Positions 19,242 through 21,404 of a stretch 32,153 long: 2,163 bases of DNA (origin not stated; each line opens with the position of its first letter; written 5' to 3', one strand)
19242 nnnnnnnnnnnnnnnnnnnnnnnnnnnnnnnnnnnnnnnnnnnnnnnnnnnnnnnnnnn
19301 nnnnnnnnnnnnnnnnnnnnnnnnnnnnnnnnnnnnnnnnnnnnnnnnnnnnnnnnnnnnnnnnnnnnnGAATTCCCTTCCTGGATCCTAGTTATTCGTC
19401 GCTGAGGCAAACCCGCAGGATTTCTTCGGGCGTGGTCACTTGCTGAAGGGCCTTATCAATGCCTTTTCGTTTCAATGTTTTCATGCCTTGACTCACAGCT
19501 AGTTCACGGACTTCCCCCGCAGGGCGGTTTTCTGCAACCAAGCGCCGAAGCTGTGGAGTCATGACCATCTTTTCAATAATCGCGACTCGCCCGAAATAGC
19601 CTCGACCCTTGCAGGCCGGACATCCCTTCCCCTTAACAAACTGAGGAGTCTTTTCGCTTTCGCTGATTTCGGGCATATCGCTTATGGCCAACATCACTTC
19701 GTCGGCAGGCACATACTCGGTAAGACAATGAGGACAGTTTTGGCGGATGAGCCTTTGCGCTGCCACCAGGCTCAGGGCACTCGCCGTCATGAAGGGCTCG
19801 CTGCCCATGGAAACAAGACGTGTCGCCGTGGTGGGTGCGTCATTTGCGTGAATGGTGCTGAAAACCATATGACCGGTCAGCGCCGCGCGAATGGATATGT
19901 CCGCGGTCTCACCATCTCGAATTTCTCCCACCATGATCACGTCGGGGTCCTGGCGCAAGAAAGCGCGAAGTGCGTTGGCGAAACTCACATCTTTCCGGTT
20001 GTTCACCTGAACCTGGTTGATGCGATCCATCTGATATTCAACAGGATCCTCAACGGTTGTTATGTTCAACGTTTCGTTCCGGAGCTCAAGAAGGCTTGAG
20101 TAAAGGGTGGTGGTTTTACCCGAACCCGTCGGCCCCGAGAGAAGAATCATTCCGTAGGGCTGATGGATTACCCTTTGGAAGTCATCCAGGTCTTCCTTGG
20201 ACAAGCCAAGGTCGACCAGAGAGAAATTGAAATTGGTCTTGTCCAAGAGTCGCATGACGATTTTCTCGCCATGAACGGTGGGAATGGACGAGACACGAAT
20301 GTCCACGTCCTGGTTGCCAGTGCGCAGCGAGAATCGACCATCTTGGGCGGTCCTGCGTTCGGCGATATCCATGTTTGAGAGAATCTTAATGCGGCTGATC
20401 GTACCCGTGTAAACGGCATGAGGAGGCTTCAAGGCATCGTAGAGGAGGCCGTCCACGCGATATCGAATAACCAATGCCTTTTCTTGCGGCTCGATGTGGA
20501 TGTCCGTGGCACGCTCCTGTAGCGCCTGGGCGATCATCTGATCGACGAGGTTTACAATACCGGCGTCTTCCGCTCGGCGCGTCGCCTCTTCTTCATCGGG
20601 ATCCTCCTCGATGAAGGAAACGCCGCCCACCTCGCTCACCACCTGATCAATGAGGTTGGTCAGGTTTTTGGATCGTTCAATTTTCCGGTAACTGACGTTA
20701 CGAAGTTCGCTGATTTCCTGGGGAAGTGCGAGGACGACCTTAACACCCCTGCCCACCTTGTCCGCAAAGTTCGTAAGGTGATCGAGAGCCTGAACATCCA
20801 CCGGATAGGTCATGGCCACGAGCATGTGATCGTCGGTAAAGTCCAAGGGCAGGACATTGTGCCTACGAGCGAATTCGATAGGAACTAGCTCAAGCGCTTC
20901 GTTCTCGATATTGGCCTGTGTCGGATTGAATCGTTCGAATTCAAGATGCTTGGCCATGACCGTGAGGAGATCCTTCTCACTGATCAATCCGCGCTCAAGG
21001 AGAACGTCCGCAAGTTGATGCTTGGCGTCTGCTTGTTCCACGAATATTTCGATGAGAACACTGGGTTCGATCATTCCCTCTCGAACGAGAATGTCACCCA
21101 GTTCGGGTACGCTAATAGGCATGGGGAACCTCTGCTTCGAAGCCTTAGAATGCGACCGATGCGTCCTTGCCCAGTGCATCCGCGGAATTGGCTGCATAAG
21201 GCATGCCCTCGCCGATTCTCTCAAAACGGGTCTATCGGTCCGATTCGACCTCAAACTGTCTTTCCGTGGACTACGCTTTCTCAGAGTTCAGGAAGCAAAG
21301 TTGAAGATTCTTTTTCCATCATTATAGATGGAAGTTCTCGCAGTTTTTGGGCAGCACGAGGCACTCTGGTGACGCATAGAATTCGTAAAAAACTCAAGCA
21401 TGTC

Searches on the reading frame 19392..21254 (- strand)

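Call 9: search_protein_families(library=pfam, proteins=[window:19392-21254:-], max_evalue=0.01)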
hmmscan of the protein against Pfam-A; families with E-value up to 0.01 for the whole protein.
window:19392-21254:- (620 aa): 6 families
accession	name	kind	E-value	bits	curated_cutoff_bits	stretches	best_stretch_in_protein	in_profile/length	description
PF00437.27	T2SSE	-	6.2e-130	433.6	24.9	1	228-614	3-370/370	Type II/IV secretion system protein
PF05157.20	MshEN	-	1.7e-13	50.7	23.1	1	108-186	5-81/90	MshEN domain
PF25199.1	nSTAND_NTPase5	-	0.00046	20.5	34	1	366-418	40-93/145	Novel STAND NTPase 5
PF13401.12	AAA_22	-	0.0021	18.8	27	0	367-411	5-33/130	AAA domain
PF20720.3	nSTAND3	-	0.0025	18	27.2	1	366-406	16-56/155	Novel STAND NTPase 3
PF13191.12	AAA_16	-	0.0029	18.6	32.6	0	359-394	16-51/167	AAA ATPase domain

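Call 65: search_protein_families(library=ncbifam, proteins=[window:19395-21254:-], max_evalue=0.1)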
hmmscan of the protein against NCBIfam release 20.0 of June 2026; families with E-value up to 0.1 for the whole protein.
window:19395-21254:- (620 aa): 26 families (the best 25 are shown)
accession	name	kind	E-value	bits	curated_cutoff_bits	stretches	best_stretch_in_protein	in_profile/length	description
TIGR02538.1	type_IV_pilB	equivalog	1.3e-166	555.5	675.65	1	52-616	2-562/564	type IV-A pilus assembly ATPase PilB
TIGR02533.1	type_II_gspE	equivalog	8.3e-166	552.4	630.25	1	123-615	3-485/486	type II secretion system ATPase GspE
NF053534.1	T4PilAsmATPsTfpB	equivalog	7.6e-138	460.4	850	1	77-615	49-581/584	type IV pilus assembly ATPase TfpB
NF007755.0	PRK10436.1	equivalog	1.2e-128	429.7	617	1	128-616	13-459/465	type II secretion system protein GspE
NF041000.1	ATPase_ComGA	equivalog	4.7e-78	261.9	300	1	239-504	2-266/267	competence type IV pilus ATPase ComGA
TIGR01420.1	pilT_fam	subfamily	2e-50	172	319.1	1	238-537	3-299/343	PilT/PilU family type 4a pilus ATPase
TIGR02525.1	plasmid_TraJ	equivalog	2.3e-23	82.8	368.3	1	358-499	140-288/372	plasmid transfer ATPase TraJ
TIGR02524.1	dot_icm_DotB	equivalog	4.8e-20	72.1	463.3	1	360-485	127-261/358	Dot/Icm type IV secretion system ATPase DotB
TIGR02788.1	VirB11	equivalog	7e-19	68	249.95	1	352-486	129-268/308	P-type DNA transfer ATPase VirB11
TIGR03819.1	heli_sec_ATPase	hypoth_equivalog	2.7e-18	66.3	373.15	1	325-497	135-314/340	TadA family conjugal transfer-associated ATPase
TIGR02782.1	TrbB_P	equivalog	4.1e-17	62.4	304.55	1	369-487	138-259/303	P-type conjugative transfer ATPase TrbB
NF058587.1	archaellum_moto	equivalog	4.1e-17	62.1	550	1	369-482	277-395/527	archaellum flagellar ATPase motor FlaI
NF010469.0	PRK13894.1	subfamily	2e-14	53.7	508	1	368-483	150-267/320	conjugal transfer ATPase TrbB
NF010407.0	PRK13833.1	subfamily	2.7e-13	50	499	1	370-486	147-265/323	conjugal transfer protein TrbB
NF008411.1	PRK11234.1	equivalog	8.5e-13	47.5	1170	1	19-205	456-632/723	cyclic di-3',5'-guanylate-activated glycosyltransferase NfrB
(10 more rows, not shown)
